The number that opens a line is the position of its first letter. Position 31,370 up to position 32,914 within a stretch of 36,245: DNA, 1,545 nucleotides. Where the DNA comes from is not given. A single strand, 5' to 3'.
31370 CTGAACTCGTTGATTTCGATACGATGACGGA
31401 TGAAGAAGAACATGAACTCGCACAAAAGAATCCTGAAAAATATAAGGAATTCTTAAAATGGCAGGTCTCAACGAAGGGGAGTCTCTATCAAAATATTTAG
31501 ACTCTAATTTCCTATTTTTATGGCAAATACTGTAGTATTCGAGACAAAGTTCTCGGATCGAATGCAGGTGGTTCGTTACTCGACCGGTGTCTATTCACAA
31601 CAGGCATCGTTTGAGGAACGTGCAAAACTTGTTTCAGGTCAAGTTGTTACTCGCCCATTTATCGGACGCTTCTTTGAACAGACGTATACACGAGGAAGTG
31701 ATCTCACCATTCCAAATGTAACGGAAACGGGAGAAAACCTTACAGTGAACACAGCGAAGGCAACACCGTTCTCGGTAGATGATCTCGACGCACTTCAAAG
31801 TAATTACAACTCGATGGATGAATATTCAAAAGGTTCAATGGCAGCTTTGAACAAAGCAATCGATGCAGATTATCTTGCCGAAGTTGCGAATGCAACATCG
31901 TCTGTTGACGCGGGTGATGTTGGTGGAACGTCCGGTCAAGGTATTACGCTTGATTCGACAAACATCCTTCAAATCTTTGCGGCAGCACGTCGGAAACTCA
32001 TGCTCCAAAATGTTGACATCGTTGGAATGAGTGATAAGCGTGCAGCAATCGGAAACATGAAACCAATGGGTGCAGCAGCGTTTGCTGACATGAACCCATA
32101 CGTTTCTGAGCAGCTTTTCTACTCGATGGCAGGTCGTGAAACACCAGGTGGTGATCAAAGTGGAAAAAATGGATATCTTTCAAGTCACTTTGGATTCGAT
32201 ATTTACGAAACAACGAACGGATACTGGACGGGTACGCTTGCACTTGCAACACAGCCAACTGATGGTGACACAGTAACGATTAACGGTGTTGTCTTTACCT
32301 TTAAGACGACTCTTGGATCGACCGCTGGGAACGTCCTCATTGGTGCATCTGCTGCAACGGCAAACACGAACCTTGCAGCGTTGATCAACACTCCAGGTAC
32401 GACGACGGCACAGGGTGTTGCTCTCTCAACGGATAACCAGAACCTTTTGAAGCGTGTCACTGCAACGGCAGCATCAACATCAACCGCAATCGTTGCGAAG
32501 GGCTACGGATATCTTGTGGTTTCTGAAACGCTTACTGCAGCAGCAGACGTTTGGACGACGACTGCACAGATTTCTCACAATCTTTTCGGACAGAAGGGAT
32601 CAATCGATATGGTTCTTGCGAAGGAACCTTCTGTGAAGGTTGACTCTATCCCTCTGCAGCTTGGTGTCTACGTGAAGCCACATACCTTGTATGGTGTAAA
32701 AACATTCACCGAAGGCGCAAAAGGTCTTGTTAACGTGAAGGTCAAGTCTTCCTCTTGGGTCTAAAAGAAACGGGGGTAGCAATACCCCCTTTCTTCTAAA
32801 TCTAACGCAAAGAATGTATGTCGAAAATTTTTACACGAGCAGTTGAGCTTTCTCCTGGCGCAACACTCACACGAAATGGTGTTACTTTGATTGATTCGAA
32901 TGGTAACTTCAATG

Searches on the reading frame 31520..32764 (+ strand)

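Call 54: search_protein_families(library=phrogs, proteins=[window:31520-32764:+], max_evalue=0.001)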
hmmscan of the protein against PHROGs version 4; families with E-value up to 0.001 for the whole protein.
window:31520-32764:+ (414 aa): 1 family
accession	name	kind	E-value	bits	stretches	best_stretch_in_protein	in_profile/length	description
phrog_267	-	head and packaging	1.9e-16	61.2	1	37-171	69-207/410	major head protein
